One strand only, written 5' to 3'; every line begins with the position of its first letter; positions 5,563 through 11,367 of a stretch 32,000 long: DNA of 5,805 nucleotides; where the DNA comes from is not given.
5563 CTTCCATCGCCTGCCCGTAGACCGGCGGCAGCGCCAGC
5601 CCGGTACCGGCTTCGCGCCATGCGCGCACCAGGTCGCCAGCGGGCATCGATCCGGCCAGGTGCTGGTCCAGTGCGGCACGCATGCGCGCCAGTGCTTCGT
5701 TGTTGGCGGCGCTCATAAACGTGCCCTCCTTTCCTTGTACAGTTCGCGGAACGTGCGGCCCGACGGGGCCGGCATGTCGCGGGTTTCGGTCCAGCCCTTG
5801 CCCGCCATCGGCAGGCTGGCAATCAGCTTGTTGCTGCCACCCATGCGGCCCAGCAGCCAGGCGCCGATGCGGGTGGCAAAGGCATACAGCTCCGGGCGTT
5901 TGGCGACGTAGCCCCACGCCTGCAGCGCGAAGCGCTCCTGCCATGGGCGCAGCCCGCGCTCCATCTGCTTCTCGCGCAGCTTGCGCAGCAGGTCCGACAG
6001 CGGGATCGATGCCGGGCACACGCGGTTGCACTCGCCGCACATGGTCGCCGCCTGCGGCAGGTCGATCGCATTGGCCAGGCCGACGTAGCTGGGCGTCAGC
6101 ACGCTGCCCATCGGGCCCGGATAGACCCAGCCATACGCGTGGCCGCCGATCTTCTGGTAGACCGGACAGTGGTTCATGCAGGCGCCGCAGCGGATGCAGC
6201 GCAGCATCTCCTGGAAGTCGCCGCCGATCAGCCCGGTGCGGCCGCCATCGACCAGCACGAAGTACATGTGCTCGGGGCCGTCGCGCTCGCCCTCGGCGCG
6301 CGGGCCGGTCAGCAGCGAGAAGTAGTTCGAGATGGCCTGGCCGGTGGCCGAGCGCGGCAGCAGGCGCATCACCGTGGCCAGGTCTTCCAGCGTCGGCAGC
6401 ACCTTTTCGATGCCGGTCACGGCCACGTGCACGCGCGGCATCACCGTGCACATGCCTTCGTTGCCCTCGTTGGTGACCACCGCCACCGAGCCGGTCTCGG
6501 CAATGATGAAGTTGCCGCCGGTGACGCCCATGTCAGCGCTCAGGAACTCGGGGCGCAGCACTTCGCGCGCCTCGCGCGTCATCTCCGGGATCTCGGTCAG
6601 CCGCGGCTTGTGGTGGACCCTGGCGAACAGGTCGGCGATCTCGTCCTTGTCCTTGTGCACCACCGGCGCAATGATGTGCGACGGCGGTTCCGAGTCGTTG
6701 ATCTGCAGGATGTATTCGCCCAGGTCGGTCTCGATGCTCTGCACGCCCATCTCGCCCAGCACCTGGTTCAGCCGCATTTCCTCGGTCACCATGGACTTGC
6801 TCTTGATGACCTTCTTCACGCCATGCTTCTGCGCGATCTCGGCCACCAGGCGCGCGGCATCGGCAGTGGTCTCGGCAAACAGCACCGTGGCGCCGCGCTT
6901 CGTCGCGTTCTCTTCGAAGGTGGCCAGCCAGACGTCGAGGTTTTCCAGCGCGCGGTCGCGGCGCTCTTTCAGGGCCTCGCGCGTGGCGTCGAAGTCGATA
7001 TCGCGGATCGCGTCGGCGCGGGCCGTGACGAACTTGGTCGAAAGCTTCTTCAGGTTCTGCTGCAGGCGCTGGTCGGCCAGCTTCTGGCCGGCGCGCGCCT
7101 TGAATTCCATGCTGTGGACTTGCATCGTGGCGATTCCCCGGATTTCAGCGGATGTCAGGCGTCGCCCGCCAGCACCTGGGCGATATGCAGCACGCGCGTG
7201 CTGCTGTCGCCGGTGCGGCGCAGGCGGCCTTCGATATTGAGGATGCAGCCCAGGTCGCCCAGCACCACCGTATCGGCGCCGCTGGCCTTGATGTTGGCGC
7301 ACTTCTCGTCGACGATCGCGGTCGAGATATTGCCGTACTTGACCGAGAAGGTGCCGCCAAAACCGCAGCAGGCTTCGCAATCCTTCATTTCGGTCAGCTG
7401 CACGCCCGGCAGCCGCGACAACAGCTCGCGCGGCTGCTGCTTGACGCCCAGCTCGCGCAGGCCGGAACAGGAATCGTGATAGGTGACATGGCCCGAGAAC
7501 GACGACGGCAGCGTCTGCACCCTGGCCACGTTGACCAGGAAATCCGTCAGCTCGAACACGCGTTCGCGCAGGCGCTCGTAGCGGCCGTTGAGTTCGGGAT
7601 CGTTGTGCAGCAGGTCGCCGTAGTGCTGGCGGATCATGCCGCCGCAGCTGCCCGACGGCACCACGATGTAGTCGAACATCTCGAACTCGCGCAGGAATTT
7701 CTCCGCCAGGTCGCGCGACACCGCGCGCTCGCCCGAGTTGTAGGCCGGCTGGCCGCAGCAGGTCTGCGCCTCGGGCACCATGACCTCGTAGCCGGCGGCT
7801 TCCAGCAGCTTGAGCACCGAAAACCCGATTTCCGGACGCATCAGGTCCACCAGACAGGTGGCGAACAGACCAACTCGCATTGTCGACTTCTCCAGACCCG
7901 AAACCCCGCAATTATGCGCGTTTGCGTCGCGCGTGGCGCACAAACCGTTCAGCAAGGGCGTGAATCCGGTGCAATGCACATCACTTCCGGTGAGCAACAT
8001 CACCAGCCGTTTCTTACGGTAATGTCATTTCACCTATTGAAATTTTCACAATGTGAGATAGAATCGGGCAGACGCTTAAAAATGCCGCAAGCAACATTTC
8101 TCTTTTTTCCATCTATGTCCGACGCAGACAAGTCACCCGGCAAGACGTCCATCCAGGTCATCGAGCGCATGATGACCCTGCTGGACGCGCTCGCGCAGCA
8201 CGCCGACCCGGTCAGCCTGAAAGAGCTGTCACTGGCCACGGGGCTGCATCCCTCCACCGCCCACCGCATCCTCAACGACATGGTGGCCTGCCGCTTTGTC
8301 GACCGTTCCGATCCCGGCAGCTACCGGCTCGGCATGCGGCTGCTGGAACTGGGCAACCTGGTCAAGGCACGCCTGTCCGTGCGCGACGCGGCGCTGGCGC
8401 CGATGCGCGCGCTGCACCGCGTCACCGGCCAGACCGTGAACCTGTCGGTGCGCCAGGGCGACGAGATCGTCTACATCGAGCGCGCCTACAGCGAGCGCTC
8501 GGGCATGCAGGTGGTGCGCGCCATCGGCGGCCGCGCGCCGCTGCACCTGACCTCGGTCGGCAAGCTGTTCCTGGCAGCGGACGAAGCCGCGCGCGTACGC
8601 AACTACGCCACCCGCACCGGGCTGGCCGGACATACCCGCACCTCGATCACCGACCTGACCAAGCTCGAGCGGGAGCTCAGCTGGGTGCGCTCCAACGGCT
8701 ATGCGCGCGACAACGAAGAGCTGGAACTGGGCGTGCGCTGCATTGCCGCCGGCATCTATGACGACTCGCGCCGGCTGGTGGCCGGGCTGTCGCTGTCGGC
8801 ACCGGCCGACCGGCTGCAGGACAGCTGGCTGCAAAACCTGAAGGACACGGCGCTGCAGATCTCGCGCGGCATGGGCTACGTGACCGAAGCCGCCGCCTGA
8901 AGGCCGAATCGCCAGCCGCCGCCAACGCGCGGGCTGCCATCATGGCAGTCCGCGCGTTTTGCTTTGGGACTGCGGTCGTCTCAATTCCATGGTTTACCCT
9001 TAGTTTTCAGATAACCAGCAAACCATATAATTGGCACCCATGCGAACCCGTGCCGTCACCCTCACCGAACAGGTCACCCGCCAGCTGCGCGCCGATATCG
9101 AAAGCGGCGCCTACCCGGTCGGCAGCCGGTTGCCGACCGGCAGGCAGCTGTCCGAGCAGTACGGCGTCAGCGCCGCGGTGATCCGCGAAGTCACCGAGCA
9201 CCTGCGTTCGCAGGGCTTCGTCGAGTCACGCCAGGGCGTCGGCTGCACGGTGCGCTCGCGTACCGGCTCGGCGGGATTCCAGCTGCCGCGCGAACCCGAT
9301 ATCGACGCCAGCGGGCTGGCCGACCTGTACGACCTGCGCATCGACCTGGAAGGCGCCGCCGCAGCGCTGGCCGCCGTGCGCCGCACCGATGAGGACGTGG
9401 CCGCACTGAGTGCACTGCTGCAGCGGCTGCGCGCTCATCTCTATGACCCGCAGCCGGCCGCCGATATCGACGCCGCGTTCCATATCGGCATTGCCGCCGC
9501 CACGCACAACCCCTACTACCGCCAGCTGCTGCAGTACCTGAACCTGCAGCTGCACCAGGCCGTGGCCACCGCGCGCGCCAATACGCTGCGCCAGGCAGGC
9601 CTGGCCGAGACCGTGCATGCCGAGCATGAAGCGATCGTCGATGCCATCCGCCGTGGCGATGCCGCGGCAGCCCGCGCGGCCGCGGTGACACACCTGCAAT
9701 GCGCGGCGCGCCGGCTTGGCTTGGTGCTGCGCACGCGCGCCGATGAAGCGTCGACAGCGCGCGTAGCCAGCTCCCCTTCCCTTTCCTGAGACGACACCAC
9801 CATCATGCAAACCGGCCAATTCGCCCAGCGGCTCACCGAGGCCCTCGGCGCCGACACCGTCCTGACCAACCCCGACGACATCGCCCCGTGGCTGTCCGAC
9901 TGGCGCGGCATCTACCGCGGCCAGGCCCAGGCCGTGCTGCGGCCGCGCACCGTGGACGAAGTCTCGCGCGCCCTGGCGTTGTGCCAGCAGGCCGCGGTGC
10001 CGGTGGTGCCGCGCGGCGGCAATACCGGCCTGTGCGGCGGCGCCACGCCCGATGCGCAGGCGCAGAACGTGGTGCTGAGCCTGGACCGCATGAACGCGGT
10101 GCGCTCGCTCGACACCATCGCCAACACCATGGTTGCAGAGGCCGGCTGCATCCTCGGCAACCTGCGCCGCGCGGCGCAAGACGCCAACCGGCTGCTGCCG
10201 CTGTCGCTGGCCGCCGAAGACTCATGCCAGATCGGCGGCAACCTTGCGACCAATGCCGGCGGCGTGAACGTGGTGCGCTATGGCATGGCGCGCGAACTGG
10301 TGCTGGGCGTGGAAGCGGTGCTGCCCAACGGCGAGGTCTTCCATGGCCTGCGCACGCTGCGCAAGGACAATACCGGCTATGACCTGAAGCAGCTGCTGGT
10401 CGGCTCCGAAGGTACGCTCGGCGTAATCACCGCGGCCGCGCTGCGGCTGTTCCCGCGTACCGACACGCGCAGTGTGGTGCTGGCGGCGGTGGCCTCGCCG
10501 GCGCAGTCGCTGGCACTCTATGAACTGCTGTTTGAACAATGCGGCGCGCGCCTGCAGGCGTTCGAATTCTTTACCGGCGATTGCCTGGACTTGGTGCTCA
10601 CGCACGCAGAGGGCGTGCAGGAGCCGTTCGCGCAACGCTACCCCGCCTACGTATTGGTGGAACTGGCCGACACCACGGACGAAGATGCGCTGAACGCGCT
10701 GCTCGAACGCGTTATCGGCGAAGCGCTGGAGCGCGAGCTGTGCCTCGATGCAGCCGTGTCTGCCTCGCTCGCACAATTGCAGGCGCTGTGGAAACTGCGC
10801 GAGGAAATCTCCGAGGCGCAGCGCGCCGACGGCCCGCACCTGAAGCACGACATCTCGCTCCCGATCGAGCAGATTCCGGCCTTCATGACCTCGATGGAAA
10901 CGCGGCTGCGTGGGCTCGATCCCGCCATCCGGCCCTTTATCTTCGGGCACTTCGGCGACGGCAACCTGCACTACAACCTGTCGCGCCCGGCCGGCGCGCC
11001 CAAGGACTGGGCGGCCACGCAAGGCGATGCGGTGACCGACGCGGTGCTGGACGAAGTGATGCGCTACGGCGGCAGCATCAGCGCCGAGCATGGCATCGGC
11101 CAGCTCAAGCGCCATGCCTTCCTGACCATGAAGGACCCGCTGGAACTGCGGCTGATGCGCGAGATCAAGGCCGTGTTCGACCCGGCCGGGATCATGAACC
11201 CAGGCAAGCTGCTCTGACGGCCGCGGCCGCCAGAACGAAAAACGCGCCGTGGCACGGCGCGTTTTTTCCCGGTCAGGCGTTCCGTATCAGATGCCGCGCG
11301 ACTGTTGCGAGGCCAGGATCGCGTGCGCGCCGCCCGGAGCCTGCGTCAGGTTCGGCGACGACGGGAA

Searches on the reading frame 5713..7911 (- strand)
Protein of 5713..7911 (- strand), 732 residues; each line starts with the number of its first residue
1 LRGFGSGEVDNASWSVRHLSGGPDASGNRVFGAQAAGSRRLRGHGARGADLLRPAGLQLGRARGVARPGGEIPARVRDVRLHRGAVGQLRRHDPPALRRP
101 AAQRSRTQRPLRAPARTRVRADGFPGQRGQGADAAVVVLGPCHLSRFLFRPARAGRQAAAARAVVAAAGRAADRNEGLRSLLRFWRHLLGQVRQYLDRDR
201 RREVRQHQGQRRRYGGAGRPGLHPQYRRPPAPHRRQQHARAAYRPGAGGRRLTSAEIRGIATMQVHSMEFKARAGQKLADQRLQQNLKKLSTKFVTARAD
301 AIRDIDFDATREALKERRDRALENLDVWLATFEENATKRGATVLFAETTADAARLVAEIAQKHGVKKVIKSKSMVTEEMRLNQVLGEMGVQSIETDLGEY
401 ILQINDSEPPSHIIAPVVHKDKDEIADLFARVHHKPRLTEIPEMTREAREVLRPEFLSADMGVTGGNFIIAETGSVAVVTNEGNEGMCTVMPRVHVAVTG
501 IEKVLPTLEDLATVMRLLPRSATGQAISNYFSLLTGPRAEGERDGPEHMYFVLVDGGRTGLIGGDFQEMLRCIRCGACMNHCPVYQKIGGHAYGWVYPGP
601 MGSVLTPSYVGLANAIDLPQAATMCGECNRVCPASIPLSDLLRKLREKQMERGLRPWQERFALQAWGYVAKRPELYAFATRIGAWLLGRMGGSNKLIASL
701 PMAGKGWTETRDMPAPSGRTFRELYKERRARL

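Call 40: search_protein_families(library=pfam, proteins=[window:5713-7911:-], max_evalue=0.0001)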
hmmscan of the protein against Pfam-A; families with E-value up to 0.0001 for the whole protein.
window:5713-7911:- (732 aa): 6 families
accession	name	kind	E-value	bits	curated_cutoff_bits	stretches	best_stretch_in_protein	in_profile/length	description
PF02589.21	LUD_dom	-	4.6e-46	157.4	22.6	1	330-554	2-189/189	LUD domain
PF13183.11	Fer4_8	-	2e-12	47.9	27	1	568-636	1-68/68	4Fe-4S dicluster domain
PF11870.13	LutB_C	-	6e-11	43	26.8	1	654-728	22-86/88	Lactate utilisation protein B, C-terminal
PF13237.11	Fer4_10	-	1.8e-07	31.4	25.5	0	571-587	8-25/53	4Fe-4S dicluster domain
PF13187.11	Fer4_9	-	1.8e-06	28.3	27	0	565-584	30-49/52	4Fe-4S dicluster domain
PF13534.11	Fer4_17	-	7.4e-06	26.9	22.2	1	571-636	1-60/61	4Fe-4S dicluster domain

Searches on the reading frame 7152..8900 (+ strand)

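Call 40: search_protein_families(library=pfam, proteins=[window:7152-8900:+], max_evalue=0.0001)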
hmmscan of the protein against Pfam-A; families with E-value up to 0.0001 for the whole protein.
window:7152-8900:+ (582 aa): 4 families
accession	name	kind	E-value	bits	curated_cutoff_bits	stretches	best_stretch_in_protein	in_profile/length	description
PF01614.24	IclR_C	-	2.1e-43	148.3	24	1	407-572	6-174/174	Bacterial transcriptional regulator IclR C-terminal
PF09339.16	HTH_IclR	-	1.6e-13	50.6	22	1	337-385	2-50/52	IclR helix-turn-helix domain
PF12802.13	MarR_2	-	1.3e-07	32.1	27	1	342-389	9-57/61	MarR family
PF25213.1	HVO_A0261_N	-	7.3e-05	23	35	0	339-393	12-63/86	HVO_A0261 N-terminal domain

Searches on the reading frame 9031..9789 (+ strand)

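Call 41: search_protein_families(library=pfam, proteins=[window:9031-9789:+], max_evalue=0.0001)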
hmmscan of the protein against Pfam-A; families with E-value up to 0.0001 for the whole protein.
window:9031-9789:+ (252 aa): 3 families
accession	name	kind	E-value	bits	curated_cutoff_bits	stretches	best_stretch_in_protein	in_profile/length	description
PF07729.17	FCD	-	4.5e-26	92.1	24.3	1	98-223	1-124/125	FCD domain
PF00392.27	GntR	-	3.6e-17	62.2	27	1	11-74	1-64/64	Bacterial regulatory proteins, gntR family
PF02082.26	Rrf2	-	5.4e-05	23.8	30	0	34-71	23-60/132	Iron-dependent Transcriptional regulator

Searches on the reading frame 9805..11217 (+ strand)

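Call 41: search_protein_families(library=pfam, proteins=[window:9805-11217:+], max_evalue=0.0001)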
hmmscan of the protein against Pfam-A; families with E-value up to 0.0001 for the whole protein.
window:9805-11217:+ (470 aa): 2 families
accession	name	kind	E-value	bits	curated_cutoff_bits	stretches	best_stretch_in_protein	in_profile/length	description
PF02913.24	FAD-oxidase_C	-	3.3e-49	168.3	21.2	1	222-469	5-248/248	FAD linked oxidases, C-terminal domain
PF01565.28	FAD_binding_4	-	9.4e-36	123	26.4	1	42-180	2-137/139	FAD binding domain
